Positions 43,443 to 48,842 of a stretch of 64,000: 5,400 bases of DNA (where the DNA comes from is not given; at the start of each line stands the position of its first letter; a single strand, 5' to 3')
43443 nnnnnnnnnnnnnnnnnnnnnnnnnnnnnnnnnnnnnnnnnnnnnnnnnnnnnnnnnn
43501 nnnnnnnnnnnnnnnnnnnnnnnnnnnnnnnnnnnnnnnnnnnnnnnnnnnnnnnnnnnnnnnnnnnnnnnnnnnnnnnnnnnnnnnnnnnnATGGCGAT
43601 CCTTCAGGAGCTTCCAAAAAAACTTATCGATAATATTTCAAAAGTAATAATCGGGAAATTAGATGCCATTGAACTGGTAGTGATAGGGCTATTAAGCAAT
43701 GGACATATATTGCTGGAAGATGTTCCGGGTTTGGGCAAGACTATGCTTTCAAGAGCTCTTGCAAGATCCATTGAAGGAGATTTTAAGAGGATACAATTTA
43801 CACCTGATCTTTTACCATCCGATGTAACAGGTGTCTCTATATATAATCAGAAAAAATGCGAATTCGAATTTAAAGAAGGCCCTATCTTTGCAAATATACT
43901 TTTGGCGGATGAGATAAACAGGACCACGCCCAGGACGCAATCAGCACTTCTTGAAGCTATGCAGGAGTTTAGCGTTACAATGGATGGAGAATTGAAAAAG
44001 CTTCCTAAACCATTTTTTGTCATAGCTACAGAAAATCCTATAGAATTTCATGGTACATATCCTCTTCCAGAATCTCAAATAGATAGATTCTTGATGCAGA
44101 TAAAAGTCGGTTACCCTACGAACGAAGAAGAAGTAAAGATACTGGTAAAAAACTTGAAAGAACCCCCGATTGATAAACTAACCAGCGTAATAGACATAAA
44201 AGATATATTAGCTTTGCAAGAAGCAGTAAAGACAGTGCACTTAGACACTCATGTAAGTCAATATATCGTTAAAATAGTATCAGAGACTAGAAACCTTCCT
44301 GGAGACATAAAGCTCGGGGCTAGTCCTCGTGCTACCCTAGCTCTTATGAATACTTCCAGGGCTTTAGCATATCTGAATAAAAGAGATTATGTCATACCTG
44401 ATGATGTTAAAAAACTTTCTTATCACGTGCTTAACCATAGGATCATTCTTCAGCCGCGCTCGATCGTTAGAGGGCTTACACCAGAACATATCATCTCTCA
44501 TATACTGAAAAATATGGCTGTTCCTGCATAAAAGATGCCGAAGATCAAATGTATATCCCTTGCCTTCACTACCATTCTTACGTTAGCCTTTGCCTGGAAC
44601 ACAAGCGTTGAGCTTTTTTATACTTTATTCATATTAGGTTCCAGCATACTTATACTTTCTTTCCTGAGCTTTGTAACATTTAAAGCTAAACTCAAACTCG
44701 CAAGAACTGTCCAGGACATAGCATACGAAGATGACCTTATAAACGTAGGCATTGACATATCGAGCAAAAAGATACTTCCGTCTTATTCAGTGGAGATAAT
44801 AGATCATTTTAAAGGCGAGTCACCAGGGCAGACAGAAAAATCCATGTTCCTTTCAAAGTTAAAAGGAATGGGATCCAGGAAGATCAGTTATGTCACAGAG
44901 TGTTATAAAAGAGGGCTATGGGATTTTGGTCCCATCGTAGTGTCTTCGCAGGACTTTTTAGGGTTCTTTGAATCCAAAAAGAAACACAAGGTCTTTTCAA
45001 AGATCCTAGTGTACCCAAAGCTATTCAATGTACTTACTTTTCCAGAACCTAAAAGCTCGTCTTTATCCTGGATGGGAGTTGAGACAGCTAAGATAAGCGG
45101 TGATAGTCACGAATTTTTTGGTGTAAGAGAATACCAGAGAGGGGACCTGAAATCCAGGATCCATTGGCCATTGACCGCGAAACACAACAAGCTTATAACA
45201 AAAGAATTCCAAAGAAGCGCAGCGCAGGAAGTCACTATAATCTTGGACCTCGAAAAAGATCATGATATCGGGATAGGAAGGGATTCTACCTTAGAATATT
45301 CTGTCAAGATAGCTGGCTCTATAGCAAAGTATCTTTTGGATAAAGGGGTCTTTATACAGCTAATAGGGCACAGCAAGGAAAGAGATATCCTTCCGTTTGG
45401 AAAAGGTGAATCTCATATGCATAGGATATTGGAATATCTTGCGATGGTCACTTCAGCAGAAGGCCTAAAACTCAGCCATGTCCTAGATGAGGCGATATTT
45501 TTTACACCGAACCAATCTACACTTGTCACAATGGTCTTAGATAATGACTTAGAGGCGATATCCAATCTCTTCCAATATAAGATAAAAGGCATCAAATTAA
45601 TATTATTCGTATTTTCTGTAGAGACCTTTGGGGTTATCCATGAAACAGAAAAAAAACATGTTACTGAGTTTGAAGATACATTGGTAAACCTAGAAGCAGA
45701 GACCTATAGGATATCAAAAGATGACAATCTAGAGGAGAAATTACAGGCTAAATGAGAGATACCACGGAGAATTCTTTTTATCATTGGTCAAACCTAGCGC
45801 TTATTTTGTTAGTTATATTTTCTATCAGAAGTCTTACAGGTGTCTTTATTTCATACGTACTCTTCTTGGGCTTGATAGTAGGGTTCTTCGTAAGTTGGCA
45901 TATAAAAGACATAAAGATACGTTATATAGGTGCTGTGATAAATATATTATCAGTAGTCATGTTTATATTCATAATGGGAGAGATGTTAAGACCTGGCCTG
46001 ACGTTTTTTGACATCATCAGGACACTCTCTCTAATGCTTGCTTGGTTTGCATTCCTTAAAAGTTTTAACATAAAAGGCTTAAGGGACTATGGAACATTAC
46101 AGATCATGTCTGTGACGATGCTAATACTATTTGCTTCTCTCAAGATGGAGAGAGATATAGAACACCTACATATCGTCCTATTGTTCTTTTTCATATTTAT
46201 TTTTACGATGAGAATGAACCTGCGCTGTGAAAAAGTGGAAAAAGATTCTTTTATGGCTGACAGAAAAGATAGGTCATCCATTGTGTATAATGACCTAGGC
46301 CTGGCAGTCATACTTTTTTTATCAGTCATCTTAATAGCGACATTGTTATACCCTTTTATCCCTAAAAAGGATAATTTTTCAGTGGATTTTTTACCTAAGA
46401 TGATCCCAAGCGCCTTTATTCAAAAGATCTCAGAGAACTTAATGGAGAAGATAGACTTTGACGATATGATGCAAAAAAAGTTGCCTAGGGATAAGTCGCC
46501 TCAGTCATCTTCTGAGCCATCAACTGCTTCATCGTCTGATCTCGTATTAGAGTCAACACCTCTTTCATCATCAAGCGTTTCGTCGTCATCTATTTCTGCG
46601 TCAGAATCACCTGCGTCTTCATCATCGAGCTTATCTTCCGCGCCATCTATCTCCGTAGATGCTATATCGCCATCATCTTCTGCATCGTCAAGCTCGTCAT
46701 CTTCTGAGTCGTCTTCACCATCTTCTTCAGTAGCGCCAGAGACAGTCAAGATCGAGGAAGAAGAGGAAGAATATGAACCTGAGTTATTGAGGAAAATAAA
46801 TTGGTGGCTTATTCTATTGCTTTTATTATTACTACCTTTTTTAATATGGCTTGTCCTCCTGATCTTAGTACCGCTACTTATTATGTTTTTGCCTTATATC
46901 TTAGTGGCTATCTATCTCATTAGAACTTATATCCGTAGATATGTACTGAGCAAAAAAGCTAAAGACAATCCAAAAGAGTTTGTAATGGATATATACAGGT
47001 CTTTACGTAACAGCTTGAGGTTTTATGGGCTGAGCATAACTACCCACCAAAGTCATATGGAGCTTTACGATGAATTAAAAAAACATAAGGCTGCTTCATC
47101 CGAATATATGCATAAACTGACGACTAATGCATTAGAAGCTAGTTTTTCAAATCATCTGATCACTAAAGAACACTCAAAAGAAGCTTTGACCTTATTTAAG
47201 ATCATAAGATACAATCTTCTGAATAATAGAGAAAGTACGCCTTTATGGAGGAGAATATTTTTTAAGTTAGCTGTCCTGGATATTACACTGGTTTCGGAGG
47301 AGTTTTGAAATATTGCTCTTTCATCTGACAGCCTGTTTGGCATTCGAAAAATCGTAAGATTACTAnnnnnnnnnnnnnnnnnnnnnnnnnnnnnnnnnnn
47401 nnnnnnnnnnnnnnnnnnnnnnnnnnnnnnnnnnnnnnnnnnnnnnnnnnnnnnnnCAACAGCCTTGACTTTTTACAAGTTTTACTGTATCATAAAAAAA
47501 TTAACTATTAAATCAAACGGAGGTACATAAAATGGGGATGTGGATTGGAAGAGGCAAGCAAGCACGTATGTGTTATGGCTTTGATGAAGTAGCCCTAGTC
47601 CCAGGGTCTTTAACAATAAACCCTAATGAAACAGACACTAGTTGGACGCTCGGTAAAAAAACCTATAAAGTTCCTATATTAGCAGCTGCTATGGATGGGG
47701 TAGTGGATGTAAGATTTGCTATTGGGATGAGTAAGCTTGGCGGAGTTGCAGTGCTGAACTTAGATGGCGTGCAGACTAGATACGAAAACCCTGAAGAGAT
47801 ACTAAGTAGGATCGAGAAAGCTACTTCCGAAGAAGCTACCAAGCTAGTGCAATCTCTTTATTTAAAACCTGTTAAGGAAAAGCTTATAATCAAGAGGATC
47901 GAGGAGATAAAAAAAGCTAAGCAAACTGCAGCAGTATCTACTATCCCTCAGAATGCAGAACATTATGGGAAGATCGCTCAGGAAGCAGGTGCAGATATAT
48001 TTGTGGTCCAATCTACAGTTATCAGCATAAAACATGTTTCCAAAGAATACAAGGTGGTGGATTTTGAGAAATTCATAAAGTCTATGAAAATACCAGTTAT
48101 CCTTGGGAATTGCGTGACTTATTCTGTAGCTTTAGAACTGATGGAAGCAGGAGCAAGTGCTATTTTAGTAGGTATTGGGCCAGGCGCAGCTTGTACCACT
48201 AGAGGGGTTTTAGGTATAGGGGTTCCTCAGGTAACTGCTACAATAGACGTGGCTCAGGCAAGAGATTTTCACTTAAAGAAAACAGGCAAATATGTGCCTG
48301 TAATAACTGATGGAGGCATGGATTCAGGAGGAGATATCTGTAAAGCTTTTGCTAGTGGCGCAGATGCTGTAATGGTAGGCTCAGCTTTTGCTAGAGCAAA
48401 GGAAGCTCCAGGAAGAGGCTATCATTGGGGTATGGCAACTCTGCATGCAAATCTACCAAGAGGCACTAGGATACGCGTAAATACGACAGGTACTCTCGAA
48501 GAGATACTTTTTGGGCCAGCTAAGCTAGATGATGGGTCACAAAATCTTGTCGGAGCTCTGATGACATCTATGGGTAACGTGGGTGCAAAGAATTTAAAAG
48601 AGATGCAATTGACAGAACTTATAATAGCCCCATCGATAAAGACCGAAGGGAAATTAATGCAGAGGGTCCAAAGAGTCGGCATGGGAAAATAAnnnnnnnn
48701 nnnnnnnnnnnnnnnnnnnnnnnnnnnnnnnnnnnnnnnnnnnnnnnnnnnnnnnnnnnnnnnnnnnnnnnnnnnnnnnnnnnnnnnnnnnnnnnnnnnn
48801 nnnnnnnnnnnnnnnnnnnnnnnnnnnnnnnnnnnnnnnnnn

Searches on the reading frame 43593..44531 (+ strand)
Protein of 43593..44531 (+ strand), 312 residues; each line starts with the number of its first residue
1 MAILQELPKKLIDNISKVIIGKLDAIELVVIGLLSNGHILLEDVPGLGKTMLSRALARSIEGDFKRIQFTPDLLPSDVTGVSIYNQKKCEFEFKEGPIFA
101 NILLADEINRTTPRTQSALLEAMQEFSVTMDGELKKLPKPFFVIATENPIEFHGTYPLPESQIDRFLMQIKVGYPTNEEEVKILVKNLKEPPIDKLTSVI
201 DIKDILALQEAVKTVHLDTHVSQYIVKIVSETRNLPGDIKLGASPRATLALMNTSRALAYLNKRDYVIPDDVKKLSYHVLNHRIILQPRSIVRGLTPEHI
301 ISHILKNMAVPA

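Call 57: search_protein_families(library=pfam, proteins=[window:43593-44531:+], max_evalue=0.00001)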
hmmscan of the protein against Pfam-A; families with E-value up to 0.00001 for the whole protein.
window:43593-44531:+ (312 aa): 5 families
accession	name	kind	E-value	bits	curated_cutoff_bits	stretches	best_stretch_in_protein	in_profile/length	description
PF07726.17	AAA_3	-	4.2e-64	214.7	27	1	38-168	1-131/131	ATPase family associated with various cellular activities (AAA)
PF17863.7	AAA_lid_2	-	2e-20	72.7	22.7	1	239-303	9-73/74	AAA lid domain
PF07728.20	AAA_5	-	1.7e-09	38.2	22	1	39-166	2-139/139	AAA domain (dynein-related subfamily)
PF20030.5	bpMoxR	-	1.8e-07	30.9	27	1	10-184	5-178/205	MoxR domain in the MoxR-vWA-beta-propeller ternary systems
PF00004.35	AAA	-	8.4e-07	29.9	21.2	1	41-151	3-113/131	ATPase family associated with various cellular activities (AAA)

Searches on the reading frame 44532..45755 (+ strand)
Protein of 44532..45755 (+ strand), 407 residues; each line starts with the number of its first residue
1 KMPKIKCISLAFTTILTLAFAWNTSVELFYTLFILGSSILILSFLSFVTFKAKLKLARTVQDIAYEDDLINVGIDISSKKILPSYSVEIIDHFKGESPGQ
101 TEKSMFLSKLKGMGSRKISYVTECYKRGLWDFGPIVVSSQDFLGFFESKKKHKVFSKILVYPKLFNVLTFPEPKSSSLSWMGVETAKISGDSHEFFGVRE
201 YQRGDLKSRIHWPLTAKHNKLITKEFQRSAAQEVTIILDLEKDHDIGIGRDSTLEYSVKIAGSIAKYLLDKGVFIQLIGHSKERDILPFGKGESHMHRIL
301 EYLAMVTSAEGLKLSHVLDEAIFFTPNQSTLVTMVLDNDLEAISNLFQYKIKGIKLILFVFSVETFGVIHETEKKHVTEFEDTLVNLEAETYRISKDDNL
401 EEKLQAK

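Call 57: search_protein_families(library=pfam, proteins=[window:44532-45755:+], max_evalue=0.00001)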
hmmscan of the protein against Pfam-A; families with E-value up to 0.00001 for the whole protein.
window:44532-45755:+ (407 aa): 1 family
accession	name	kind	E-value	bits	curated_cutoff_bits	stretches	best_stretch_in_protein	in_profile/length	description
PF01882.25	DUF58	-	2.2e-14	53.6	23.4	1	198-308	2-113/216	Protein of unknown function DUF58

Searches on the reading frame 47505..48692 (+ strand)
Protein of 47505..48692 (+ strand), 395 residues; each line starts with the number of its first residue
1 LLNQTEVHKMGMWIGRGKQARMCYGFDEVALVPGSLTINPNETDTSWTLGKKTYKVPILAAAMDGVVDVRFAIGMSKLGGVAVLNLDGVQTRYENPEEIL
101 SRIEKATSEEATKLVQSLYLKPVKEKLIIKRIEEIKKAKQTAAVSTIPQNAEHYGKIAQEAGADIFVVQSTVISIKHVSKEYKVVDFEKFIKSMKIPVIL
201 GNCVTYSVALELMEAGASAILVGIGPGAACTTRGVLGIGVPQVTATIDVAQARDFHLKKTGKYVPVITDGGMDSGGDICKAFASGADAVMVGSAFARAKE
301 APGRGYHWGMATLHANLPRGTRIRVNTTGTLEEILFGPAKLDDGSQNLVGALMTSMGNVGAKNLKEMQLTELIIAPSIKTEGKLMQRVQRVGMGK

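Call 57: search_protein_families(library=pfam, proteins=[window:47505-48692:+], max_evalue=0.00001)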
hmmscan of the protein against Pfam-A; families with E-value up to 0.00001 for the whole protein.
window:47505-48692:+ (395 aa): 4 families
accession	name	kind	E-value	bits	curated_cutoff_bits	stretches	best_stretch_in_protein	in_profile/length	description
PF00478.31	IMPDH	-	2.3e-53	181.8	25.6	1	24-370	2-328/345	IMP dehydrogenase / GMP reductase domain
PF01070.24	FMN_dh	-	3.3e-12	46.5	24.9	1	172-303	195-313/350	FMN-dependent dehydrogenase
PF03060.21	NMO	-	2.3e-10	40.8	28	1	53-307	9-237/331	Nitronate monooxygenase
PF05690.20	ThiG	-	2.8e-07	30.6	23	0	263-301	175-213/247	Thiazole biosynthesis protein ThiG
